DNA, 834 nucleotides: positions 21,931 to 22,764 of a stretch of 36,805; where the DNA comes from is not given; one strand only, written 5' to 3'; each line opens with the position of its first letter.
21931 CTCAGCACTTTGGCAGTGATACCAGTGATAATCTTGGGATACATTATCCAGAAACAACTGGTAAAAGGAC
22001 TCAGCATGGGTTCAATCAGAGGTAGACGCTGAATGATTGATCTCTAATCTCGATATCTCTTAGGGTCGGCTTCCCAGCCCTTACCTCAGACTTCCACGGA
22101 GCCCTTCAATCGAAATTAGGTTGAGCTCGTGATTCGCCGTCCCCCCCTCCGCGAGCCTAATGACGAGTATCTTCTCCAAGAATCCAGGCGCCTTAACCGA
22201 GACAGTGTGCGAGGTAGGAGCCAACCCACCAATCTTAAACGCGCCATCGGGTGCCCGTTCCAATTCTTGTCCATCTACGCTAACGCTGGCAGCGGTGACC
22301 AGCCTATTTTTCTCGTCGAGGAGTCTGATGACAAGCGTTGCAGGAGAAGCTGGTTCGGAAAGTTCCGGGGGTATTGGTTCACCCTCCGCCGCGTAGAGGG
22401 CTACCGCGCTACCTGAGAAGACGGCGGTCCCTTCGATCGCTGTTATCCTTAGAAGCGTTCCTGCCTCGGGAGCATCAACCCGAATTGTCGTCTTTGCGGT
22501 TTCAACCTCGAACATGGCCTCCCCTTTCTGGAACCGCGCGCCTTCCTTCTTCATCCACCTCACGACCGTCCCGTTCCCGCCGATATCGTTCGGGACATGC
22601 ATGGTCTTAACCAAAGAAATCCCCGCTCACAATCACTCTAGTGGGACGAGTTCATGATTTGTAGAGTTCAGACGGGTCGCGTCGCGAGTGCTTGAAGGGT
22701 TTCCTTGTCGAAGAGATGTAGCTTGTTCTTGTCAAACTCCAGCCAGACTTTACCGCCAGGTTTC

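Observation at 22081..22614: Orphan lipoyl-like swinging-arm domain fused to a PEGA-like beta-sandwich at the end of the operon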

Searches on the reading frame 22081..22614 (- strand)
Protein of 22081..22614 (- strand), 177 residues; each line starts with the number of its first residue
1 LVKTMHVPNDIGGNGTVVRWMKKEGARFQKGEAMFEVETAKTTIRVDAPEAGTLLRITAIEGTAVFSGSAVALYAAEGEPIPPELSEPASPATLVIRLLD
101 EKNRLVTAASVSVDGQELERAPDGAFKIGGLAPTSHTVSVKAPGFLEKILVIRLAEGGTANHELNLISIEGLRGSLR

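Call 4: search_protein_families(library=pfam, proteins=[window:22081-22614:-], max_evalue=10)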
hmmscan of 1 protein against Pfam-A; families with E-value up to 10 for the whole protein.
window:22081-22614:- (177 aa): 6 families
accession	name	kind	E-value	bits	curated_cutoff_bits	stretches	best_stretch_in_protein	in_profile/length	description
PF00364.28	Biotin_lipoyl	-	4.8e-10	39.6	22.1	1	15-71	15-70/73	Biotin-requiring enzyme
PF13620.12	CarboxypepD_reg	-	1.9e-06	28.5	32.3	1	97-166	5-81/82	Carboxypeptidase regulatory-like domain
PF12985.13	DUF3869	-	0.0008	20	24.5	1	101-147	17-62/85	Domain of unknown function (DUF3869)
PF02749.22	QRPTase_N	-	0.031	14.9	27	1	15-38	38-61/82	Quinolinate phosphoribosyl transferase, N-terminal domain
PF16576.10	HlyD_D23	-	0.04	13.6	30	1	39-71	104-136/214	Barrel-sandwich domain of CusB or HlyD membrane-fusion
PF08308.17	PEGA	-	0.23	11.8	20.8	1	109-162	13-63/71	PEGA domain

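Call 5: search_protein_families(library=ncbifam, proteins=[window:22081-22614:-], max_evalue=10)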
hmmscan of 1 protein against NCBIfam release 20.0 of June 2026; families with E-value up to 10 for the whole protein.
window:22081-22614:- (177 aa): 18 families
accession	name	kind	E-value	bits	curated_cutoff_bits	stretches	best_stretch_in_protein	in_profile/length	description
NF011457.0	PRK14875.1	equivalog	1.6e-13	50.4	307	1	14-78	17-81/372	acetoin dehydrogenase dihydrolipoyllysine-residue acetyltransferase subunit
NF004309.0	PRK05704.1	equivalog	3.6e-11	43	449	1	14-80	16-82/408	2-oxoglutarate dehydrogenase complex dihydrolipoyllysine-residue succinyltransferase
TIGR01349.1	PDHac_trf_mito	equivalog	2.3e-10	40.2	445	1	14-82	13-82/437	pyruvate dehydrogenase complex dihydrolipoamide acetyltransferase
TIGR01347.1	sucB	equivalog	7.5e-10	38.6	378.65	1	7-76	8-76/404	dihydrolipoyllysine-residue succinyltransferase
NF008854.0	PRK11892.1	equivalog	2.1e-09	36.6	454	1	14-90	16-93/464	pyruvate dehydrogenase complex E1 component subunit beta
NF008814.0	PRK11854.1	equivalog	2.9e-09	35.9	722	1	5-78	108-182/637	pyruvate dehydrogenase complex dihydrolipoyllysine-residue acetyltransferase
TIGR02927.1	SucB_Actino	equivalog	1.8e-08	33.6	423.45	1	14-89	16-91/579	2-oxoglutarate dehydrogenase, E2 component, dihydrolipoamide succinyltransferase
TIGR01348.1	PDHac_trf_long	equivalog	2.2e-06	26.5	552.1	1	5-128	3-127/587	dihydrolipoyllysine-residue acetyltransferase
TIGR02712.1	urea_carbox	equivalog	7.4e-05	20.6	1303.85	1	14-73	1140-1199/1201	urea carboxylase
NF004547.1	PRK05889.1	equivalog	0.002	18.3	75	1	16-74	12-70/71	biotin/lipoyl-binding carrier protein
NF006761.0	PRK09282.1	domain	0.0024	16.4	402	1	14-71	529-586/591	pyruvate carboxylase subunit B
NF004173.0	PRK05641.1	equivalog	0.0051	17.4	199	1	15-70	93-148/153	putative acetyl-CoA carboxylase biotin carboxyl carrier protein subunit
TIGR01108.1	oadA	equivalog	0.006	15.1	756.5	1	14-68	525-579/582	sodium-extruding oxaloacetate decarboxylase subunit alpha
NF009554.0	PRK12999.1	equivalog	0.0067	14.2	965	1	14-69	1085-1140/1147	pyruvate carboxylase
NF006079.0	PRK08225.1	equivalog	0.016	15.2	95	2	15-69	10-64/70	acetyl-CoA carboxylase biotin carboxyl carrier protein subunit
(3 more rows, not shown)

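Call 7: find_homologous_proteins(query=window:22081-22614:-, max_evalue=0.001)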
Query window:22081-22614:- (177 aa): 20 proteins with E <= 0.001 among 320 candidates.
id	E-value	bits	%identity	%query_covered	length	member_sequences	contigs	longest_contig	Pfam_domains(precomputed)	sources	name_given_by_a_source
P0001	3.7e-103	361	97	99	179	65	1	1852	PF00364.29,PF13620.13,PF25997.1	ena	-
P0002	1.7e-82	293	81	100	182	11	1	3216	PF00364.29,PF13620.13,PF25997.1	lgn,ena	-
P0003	6.0e-81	288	80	98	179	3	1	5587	PF00364.29,PF13620.13,PF25997.1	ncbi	-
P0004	1.8e-70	254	70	97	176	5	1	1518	PF00364.29,PF13620.13,PF25997.1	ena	-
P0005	1.1e-66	242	69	95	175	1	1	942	PF00364.29,PF25997.1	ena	-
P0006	1.0e-65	239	67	95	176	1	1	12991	PF00364.29,PF25997.1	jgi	jgi:pyruvate/2-oxoglutarate dehydrogenase complex dihydrolipoamide acyltransferase (E2) component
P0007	6.1e-64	233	63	98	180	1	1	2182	PF00364.29,PF25997.1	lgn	-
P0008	6.2e-63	230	63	98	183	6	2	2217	PF25984.1,PF00364.29,PF25919.1,PF25917.1,PF13620.13,PF25997.1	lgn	-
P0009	1.3e-59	219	69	85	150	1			PF00364.29,PF13620.13,PF25997.1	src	-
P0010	6.1e-54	201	57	99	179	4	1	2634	PF00364.29,PF25917.1,PF13620.13,PF25997.1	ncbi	-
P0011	1.7e-51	193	57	95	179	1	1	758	PF00364.29,PF25917.1,PF13620.13,PF25997.1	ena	-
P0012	5.8e-51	191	55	98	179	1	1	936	PF00364.29,PF25917.1,PF13620.13,PF25997.1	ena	-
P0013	8.6e-48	181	85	59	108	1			PF00364.29,PF25997.1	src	-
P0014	8.9e-46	174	52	93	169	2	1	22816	PF00364.29,PF13620.13,PF25997.1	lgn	-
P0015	6.6e-45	171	52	96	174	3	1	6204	PF00364.29,PF08308.18,PF13620.13,PF25997.1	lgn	-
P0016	1.1e-44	170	82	56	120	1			PF00364.29,PF25997.1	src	-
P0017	2.0e-44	170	52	99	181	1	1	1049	PF00364.29,PF25997.1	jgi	-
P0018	4.1e-41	159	52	86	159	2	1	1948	PF00364.29,PF25917.1,PF13620.13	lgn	-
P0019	1.4e-39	154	54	84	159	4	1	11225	PF00364.29,PF25917.1,PF13620.13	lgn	-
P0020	9.7e-8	50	46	39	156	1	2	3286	PF02817.23,PF00364.29,PF25997.1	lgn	-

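Call 9: find_encoding_contigs(protein=P0014, flank=10000, max_places=3)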
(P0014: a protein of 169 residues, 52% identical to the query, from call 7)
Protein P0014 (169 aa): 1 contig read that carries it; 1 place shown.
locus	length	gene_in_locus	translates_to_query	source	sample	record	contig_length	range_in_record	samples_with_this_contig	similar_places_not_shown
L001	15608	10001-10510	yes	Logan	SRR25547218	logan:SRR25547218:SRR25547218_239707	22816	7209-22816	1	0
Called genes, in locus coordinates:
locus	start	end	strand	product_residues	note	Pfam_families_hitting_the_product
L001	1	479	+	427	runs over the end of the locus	-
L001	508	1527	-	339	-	PF01208:URO-D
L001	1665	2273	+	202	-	PF02492:cobW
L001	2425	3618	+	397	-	PF07690:MFS_1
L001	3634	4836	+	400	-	PF07690:MFS_1, PF00083:Sugar_tr (faint), PF07690:MFS_1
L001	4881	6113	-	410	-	PF04389:Peptidase_M28, PF01546:Peptidase_M20, PF07687:M20_dimer (faint)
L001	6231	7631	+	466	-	PF01979:Amidohydro_1, PF07969:Amidohydro_3 (weak)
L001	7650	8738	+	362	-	PF00005:ABC_tran, PF17912:OB_MalK, PF08402:TOBE_2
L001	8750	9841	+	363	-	PF00005:ABC_tran, PF17912:OB_MalK, PF08402:TOBE_2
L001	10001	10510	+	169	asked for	PF00364:Biotin_lipoyl, PF25997:BSH_YhbJ (weak), PF13620:CarboxypepD_reg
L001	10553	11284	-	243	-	PF00528:BPD_transp_1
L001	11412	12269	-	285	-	PF00528:BPD_transp_1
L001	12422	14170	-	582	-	-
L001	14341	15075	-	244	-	-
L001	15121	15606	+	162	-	?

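Call 10: find_encoding_contigs(protein=P0006, flank=10000, max_places=3)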
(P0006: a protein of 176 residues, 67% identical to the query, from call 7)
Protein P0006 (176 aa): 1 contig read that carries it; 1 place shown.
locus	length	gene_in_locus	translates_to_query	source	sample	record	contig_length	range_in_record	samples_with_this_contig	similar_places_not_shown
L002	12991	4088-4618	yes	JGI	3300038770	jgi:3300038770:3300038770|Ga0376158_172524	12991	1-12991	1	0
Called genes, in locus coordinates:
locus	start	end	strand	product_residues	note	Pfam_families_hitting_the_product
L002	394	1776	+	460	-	PF07969:Amidohydro_3 (weak), PF01979:Amidohydro_1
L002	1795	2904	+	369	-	PF00005:ABC_tran, PF17912:OB_MalK, PF08402:TOBE_2 (weak)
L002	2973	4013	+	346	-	PF00005:ABC_tran, PF17912:OB_MalK, PF08402:TOBE_2, PF03459:TOBE (weak)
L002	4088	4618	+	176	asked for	PF00364:Biotin_lipoyl, PF25997:BSH_YhbJ (weak)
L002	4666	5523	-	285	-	PF00528:BPD_transp_1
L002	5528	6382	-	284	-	PF00528:BPD_transp_1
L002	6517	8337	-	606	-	-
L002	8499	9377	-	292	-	PF01522:Polysacc_deac_1, PF10096:DUF2334 (weak)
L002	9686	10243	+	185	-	PF00710:Asparaginase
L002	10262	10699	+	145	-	PF17763:Asparaginase_C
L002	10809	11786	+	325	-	PF00296:Bac_luciferase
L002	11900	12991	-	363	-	?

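Call 11: find_encoding_contigs(protein=P0019, flank=10000, max_places=3)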
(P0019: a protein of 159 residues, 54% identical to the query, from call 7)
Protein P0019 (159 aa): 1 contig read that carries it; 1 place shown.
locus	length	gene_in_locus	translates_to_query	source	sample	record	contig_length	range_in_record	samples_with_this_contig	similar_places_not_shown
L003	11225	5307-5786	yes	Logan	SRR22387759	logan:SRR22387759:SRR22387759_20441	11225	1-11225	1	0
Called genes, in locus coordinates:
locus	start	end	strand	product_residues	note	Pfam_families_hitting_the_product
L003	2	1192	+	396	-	?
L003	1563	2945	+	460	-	PF07969:Amidohydro_3 (weak), PF01979:Amidohydro_1, PF12890:DHOase (weak), PF07969:Amidohydro_3 (weak)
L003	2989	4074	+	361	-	PF00005:ABC_tran, PF17912:OB_MalK, PF08402:TOBE_2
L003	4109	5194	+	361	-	PF00005:ABC_tran, PF17912:OB_MalK, PF08402:TOBE_2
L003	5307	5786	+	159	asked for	PF00364:Biotin_lipoyl, PF25917:BSH_RND (faint), PF13620:CarboxypepD_reg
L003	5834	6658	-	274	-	PF00528:BPD_transp_1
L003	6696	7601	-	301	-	PF00528:BPD_transp_1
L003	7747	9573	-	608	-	-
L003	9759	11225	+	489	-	?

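Call 14: find_related_loci(query=A1, collection=genome_contigs, flank=10000)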
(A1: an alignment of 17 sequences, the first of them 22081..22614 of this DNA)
Query A1 (177 aa) in genome_contigs; peptide patterns used: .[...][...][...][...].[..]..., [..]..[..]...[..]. (x = any residue, [..] = any of these).
81 stretches matched a pattern; 34 encode a relative of the query (tblastn E <= 1e-3); 34 distinct loci.
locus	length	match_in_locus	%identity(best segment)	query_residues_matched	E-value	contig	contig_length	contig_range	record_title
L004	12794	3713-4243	97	1-177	1e-111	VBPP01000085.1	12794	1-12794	MAG: Thaumarchaeota archaeon isolate TA_13 14_1009_12_30cm_scaffold_4307, whole genome shotgun sequence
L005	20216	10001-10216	42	14-85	2e-12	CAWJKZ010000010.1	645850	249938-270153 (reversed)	MAG: uncultured Acidobacteriota bacterium isolate MFD05942.bin.2.47 genome assembly, contig: contig_16878, whole genome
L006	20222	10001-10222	43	15-89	3e-12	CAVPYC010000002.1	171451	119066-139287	MAG: uncultured Chloroflexia bacterium isolate MFD09964.bin.2.1 genome assembly, contig: contig_29432, whole genome shot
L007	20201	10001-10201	42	15-81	3e-12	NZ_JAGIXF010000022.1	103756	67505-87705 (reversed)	Burkholderia sp. WTPI3 22, whole genome shotgun sequence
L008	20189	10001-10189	48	14-79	3e-12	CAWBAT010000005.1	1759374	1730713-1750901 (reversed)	MAG: uncultured Acidimicrobiia bacterium isolate MFD02979.bin.1.148 genome assembly, contig: contig_58684, whole genome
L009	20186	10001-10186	42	14-75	9e-12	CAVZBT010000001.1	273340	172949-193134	MAG: uncultured Acidobacteriota bacterium isolate MFD00905.bin.2.153 genome assembly, contig: contig_16468, whole genome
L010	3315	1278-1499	39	14-87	3e-11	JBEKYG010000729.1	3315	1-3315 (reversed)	MAG: Acidobacteriota bacterium isolate SPRUCE 66 SPRUCE_66_729, whole genome shotgun sequence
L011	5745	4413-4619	35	11-79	6e-11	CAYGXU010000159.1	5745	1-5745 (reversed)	MAG TPA_asm: uncultured Anaerolineaceae bacterium isolate ERP119294_co1_300 genome assembly, contig: NODE_21664_length_5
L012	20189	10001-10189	43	15-76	3e-9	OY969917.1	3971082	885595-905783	MAG: uncultured proteobacterium isolate MFD05580.bin.1.54 genome assembly, chromosome: 1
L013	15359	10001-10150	42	15-64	8e-9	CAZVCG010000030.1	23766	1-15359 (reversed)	MAG TPA_asm: uncultured Rhodospirillaceae bacterium isolate SRP290908_co2_189 genome assembly, contig: NODE_2715_length_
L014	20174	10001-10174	38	14-71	1e-8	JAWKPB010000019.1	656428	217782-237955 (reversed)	MAG: Anaerolineae bacterium isolate BC1.4 BC1.4.fa-19, whole genome shotgun sequence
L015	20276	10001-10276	36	1-92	2e-8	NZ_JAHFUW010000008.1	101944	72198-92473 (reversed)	MAG: Herbiconiux sp. isolate nzgw89 NODE_244_length_101945_cov_6.177768, whole genome shotgun sequence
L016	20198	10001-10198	38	15-79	2e-8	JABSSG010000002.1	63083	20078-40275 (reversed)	MAG: Rickettsiales bacterium isolate DT_106 DT-Rickettsiales-1_scaffold_2, whole genome shotgun sequence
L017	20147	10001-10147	47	14-62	2e-8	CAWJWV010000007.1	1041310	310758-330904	MAG: uncultured beta proteobacterium isolate MFD01275.bin.2.53 genome assembly, contig: contig_8096, whole genome shotgu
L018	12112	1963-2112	40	15-64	2e-8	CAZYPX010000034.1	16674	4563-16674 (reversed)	MAG TPA_asm: uncultured Rhodospirillaceae bacterium isolate binchicken_co168_333 genome assembly, contig: NODE_6066_leng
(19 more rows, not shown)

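Call 21: find_encoding_contigs(protein=P0015, flank=10000, max_places=3)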
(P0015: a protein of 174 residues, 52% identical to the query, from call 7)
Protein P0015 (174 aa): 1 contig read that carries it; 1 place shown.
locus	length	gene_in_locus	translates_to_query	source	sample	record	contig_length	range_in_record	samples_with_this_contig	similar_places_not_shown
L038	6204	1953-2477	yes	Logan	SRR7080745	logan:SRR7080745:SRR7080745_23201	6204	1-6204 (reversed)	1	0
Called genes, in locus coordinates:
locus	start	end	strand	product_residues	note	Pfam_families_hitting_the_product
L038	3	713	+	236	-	?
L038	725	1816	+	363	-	PF00005:ABC_tran, PF17912:OB_MalK, PF08402:TOBE_2 (weak)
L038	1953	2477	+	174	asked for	PF00364:Biotin_lipoyl, PF25997:BSH_YhbJ (weak), PF13620:CarboxypepD_reg, PF08308:PEGA (weak)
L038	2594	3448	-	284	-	PF00528:BPD_transp_1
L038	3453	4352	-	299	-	PF00528:BPD_transp_1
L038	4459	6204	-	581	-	?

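Call 22: find_encoding_contigs(protein=P0003, flank=10000, max_places=3)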
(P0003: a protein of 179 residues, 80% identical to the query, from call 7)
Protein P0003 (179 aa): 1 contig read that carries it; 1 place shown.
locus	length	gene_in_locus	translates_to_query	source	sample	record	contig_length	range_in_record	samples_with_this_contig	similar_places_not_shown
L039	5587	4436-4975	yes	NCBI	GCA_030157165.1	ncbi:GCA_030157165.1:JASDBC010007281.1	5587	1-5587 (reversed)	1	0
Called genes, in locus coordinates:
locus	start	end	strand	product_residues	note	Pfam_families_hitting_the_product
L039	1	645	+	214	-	?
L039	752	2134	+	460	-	PF01979:Amidohydro_1, PF12890:DHOase (faint), PF07969:Amidohydro_3 (weak)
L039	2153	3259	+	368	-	PF00005:ABC_tran, PF17912:OB_MalK, PF08402:TOBE_2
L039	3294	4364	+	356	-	PF00005:ABC_tran, PF17912:OB_MalK, PF08402:TOBE_2, PF03459:TOBE (weak)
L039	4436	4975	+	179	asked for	PF00364:Biotin_lipoyl, PF25997:BSH_YhbJ, PF13620:CarboxypepD_reg (faint)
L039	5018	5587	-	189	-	?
